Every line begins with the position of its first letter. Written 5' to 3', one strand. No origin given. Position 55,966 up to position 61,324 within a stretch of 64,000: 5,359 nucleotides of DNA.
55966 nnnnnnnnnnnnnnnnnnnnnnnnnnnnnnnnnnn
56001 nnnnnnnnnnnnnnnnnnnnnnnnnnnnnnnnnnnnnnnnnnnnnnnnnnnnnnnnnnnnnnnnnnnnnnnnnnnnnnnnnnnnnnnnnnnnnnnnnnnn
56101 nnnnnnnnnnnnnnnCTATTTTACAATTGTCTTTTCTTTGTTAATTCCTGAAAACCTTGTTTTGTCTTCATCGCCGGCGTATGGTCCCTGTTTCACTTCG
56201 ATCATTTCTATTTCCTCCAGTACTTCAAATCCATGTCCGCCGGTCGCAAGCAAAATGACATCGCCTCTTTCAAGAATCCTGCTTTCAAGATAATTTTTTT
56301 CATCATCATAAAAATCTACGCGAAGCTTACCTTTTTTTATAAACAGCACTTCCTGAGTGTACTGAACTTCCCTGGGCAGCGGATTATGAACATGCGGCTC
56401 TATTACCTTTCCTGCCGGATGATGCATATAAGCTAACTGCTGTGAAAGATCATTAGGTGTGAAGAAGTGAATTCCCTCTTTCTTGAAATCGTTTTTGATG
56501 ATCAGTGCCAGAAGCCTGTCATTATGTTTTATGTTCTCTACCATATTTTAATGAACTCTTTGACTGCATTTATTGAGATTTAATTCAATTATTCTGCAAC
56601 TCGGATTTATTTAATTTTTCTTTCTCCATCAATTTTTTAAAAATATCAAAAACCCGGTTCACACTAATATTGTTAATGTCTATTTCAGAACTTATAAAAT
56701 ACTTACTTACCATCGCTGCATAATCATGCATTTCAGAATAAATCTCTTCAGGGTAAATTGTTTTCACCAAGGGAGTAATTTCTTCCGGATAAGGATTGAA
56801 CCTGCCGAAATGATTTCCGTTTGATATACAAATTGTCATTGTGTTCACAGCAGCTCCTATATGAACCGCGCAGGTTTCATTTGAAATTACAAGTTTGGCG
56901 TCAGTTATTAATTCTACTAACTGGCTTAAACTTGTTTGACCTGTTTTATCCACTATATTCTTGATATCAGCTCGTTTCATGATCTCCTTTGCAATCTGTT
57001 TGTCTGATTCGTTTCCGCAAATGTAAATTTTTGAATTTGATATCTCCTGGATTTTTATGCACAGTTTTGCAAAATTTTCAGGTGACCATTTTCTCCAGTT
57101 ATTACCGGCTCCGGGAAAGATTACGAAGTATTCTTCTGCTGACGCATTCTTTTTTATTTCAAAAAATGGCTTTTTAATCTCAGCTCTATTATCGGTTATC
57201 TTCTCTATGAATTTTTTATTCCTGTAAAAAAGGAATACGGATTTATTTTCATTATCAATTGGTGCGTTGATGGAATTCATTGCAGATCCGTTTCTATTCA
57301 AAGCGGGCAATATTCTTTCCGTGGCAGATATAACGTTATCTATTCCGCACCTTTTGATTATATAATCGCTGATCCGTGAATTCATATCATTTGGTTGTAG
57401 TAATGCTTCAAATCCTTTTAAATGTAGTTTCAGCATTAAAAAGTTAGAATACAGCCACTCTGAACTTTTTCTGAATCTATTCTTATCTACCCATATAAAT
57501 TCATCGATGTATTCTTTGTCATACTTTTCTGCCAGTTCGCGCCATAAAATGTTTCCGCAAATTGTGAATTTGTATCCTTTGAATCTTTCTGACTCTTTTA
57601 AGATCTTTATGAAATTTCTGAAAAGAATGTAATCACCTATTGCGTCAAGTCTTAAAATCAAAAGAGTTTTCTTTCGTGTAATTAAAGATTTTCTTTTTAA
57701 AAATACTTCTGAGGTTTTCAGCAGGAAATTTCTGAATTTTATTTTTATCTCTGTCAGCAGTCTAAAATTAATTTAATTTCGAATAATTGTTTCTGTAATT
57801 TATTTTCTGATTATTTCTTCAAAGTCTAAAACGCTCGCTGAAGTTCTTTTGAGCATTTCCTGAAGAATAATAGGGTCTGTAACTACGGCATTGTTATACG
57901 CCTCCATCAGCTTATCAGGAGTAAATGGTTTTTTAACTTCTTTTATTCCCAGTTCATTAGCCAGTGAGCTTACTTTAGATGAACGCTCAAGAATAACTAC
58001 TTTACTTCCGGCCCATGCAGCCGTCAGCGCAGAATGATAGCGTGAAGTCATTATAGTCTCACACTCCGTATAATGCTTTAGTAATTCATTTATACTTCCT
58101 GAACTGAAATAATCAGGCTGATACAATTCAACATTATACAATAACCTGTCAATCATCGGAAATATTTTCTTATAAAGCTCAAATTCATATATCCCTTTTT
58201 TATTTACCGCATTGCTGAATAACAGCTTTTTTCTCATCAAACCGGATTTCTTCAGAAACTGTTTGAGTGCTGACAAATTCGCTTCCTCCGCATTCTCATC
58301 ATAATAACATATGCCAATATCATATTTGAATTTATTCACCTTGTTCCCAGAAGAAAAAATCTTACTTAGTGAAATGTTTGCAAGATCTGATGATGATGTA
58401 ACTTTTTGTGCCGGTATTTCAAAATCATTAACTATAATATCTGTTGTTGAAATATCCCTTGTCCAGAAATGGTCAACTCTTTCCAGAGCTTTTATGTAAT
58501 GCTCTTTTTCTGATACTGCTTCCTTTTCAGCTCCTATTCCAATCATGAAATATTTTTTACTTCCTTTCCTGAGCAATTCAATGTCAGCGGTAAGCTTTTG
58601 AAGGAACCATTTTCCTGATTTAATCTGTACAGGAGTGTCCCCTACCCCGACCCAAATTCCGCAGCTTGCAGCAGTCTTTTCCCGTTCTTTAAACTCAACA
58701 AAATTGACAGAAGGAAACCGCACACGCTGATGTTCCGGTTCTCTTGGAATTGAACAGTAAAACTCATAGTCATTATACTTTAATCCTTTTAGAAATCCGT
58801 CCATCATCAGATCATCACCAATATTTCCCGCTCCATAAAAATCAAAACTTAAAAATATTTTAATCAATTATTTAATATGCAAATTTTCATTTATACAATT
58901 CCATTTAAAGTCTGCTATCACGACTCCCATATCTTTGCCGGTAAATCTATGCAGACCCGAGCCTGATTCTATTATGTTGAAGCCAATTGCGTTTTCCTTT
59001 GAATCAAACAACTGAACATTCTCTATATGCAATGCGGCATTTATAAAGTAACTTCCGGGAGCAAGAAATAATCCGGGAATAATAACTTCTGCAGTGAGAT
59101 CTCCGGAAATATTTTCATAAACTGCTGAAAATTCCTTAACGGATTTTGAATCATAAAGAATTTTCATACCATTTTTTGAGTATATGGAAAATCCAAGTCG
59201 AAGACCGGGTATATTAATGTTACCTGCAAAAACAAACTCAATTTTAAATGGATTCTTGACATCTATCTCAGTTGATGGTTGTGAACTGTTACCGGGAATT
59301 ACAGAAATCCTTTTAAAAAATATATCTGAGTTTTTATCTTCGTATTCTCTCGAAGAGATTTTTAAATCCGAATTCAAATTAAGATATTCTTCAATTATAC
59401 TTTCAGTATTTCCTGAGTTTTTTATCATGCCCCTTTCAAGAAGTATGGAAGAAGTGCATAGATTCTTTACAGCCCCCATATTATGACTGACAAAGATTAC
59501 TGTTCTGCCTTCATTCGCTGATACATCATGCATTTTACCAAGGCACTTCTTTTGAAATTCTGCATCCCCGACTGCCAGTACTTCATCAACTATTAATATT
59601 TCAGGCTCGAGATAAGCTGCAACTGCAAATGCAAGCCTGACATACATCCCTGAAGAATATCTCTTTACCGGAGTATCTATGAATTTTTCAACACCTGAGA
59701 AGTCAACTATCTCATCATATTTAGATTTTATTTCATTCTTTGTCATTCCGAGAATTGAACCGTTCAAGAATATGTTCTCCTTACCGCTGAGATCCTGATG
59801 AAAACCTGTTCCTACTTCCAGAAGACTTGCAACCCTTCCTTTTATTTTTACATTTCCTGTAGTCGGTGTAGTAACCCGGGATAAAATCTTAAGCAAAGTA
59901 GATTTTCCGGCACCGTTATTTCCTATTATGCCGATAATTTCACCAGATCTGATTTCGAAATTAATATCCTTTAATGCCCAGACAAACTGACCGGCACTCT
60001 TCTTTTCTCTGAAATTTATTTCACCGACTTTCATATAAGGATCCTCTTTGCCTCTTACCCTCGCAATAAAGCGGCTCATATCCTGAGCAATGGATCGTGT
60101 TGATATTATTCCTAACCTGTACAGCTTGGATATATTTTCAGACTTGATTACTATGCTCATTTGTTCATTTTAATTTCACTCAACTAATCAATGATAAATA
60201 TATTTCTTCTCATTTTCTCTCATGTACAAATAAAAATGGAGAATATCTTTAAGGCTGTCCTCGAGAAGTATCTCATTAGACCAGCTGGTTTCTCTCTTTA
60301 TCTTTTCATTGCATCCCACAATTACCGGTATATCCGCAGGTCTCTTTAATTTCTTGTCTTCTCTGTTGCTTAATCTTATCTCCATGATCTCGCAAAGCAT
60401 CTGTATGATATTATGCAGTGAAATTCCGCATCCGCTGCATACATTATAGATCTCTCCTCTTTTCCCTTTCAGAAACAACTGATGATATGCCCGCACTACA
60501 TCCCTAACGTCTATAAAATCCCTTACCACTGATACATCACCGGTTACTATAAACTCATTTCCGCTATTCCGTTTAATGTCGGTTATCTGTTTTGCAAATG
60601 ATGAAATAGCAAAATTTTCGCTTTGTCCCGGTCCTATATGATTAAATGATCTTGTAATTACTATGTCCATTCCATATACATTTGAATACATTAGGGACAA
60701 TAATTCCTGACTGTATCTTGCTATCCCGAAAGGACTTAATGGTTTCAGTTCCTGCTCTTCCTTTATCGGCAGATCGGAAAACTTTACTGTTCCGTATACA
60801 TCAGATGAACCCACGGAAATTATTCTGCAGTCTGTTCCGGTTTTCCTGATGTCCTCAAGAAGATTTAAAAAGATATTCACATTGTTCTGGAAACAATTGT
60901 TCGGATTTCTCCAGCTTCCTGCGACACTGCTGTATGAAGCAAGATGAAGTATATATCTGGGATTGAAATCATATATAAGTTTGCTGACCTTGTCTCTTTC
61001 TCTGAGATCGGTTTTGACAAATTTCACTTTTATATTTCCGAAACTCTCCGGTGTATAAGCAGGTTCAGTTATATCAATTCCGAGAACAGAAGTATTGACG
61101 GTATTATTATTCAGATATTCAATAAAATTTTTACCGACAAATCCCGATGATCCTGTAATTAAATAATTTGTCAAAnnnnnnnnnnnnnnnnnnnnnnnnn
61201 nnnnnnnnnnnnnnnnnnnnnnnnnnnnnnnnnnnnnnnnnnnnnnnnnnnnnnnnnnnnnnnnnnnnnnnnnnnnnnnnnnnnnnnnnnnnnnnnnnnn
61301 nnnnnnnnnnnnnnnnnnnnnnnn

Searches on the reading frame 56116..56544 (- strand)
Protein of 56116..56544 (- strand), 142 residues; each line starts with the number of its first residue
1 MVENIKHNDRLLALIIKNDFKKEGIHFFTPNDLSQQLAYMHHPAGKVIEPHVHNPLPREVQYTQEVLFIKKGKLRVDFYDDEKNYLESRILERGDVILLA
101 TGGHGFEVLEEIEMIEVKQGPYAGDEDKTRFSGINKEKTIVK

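Call 6: search_protein_families(library=pfam, proteins=[window:56116-56544:-], max_evalue=0.001)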
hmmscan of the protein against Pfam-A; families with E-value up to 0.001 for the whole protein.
window:56116-56544:- (142 aa): 0 families

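Call 50: search_protein_families(library=pfam, proteins=[window:56116-56544:-], max_evalue=5)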
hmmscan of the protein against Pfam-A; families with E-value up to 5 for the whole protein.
window:56116-56544:- (142 aa): 1 family
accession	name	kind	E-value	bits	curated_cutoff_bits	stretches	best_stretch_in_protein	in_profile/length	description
PF01660.22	Vmethyltransf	-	0.016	14.8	27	1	39-76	25-64/310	Viral methyltransferase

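Call 51: search_solved_structures(query=window:56116-56544:-, max_evalue=1)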
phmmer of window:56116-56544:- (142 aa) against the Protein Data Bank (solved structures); distinct sequences matched with E-value up to 1: 0.

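Call 84: find_homologous_proteins(query=window:56116-56544:-)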
Query window:56116-56544:- (142 aa): 8000 proteins with E <= 0.001 among 8000 candidates; the best 120 are listed.
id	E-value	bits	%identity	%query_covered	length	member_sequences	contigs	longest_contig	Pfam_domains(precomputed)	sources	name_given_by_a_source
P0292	1.2e-85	302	95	100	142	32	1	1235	-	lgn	-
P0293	4.2e-83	294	94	100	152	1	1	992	-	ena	-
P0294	3.2e-82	291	93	100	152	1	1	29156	-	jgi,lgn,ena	-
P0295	3.2e-81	288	89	100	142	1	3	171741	-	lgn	-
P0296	1.3e-79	283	88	99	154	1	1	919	-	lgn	-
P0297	6.4e-77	274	85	100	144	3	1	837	-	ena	-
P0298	3.1e-76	272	84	100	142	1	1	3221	-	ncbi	ncbi:MAG: hypothetical protein ABI462_14145 [Ignavibacteria bacterium]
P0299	2.4e-75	269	82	100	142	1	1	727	-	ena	-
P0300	2.6e-75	269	84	98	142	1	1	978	-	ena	-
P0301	4.3e-75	268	82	100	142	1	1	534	-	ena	-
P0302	5.9e-75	268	82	100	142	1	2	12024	-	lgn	-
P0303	7.4e-75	268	82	100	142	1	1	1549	-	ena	-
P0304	8.7e-75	267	82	100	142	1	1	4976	-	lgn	-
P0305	9.9e-75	267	82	100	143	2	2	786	-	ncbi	-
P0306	1.0e-74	267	82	100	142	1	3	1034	-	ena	-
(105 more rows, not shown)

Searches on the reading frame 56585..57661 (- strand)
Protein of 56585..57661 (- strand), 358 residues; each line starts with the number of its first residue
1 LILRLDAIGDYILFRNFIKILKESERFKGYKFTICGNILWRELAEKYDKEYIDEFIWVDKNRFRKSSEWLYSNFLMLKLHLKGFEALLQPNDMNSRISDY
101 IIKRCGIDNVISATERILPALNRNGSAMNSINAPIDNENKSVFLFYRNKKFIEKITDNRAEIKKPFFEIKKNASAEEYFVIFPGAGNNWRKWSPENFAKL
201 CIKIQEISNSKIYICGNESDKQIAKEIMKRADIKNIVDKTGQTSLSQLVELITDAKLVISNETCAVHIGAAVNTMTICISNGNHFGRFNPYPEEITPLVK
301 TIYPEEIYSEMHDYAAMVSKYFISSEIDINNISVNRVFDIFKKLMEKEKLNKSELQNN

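Call 6: search_protein_families(library=pfam, proteins=[window:56585-57661:-], max_evalue=0.001)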
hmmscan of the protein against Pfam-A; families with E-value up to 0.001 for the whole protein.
window:56585-57661:- (358 aa): 2 families
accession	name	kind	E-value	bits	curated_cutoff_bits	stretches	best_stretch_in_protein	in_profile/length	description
PF01075.23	Glyco_transf_9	-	7.7e-17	61.9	22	1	152-300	79-229/247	Glycosyltransferase family 9 (heptosyltransferase)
PF00534.26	Glycos_transf_1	-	0.00053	20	26.4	0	195-260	35-98/172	Glycosyl transferases group 1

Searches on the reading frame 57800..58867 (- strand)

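Call 6: search_protein_families(library=pfam, proteins=[window:57800-58867:-], max_evalue=0.001)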
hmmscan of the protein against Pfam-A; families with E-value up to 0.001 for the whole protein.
window:57800-58867:- (355 aa): 1 family
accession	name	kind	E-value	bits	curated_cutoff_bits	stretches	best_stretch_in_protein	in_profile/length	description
PF04230.19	PS_pyruv_trans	-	1e-14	55.6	25.3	1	15-295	1-278/280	Polysaccharide pyruvyl transferase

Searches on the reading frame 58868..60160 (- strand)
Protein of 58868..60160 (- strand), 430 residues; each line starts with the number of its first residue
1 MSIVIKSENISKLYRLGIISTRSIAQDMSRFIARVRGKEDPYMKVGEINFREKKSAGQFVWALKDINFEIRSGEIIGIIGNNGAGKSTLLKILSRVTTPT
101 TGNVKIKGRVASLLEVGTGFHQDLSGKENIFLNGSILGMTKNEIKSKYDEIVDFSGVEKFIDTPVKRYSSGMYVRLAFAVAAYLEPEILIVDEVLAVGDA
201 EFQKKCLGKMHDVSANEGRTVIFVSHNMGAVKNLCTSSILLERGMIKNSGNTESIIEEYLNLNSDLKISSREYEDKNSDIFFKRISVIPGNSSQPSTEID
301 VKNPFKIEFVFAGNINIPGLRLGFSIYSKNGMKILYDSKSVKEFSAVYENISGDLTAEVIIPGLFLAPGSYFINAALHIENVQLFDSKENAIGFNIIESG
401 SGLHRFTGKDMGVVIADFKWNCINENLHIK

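Call 6: search_protein_families(library=pfam, proteins=[window:58868-60160:-], max_evalue=0.001)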
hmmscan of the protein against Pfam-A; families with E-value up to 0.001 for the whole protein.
window:58868-60160:- (430 aa): 5 families
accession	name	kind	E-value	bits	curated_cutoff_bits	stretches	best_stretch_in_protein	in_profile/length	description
PF00005.33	ABC_tran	-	6.1e-23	82.4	25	1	63-194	1-135/137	ABC transporter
PF14524.12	Wzt_C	-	2.2e-10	41.1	30.4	1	278-399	8-132/143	Wzt C-terminal domain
PF13476.12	AAA_23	-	0.00016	22.8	27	1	64-121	13-68/201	AAA domain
PF13304.12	AAA_21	-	0.00016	22.3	27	1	75-108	1-26/304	AAA domain, putative AbiEii toxin, Type IV TA system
PF13555.12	AAA_29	-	0.00078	19.6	27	0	68-101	17-50/61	P-loop containing region of AAA domain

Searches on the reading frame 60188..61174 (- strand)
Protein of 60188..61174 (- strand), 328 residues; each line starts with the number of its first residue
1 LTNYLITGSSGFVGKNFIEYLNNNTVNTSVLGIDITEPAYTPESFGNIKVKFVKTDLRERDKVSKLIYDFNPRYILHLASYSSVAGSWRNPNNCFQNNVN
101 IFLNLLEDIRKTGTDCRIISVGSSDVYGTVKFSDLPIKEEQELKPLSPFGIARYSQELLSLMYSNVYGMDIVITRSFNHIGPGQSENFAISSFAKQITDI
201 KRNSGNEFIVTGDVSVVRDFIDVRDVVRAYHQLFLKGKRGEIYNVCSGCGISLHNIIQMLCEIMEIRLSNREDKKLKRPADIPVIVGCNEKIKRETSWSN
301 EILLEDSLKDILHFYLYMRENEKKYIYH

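Call 6: search_protein_families(library=pfam, proteins=[window:60188-61174:-], max_evalue=0.001)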
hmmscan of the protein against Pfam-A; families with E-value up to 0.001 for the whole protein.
window:60188-61174:- (328 aa): 5 families
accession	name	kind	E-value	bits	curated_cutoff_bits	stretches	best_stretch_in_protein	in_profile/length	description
PF16363.11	GDP_Man_Dehyd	-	6.3e-54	184.1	27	1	5-310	1-331/332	GDP-mannose 4,6 dehydratase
PF01370.27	Epimerase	-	9.6e-48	163.1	20.9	1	5-246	2-240/240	NAD dependent epimerase/dehydratase family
PF01073.25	3Beta_HSD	-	7.9e-10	38.7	22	1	5-134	1-127/280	3-beta hydroxysteroid dehydrogenase/isomerase family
PF02719.21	Polysacc_synt_2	-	8.5e-09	35.4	20.2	1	5-269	2-252/293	Polysaccharide biosynthesis protein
PF04321.23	RmlD_sub_bind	-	1.3e-06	28.2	27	1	4-157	3-133/287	RmlD substrate binding domain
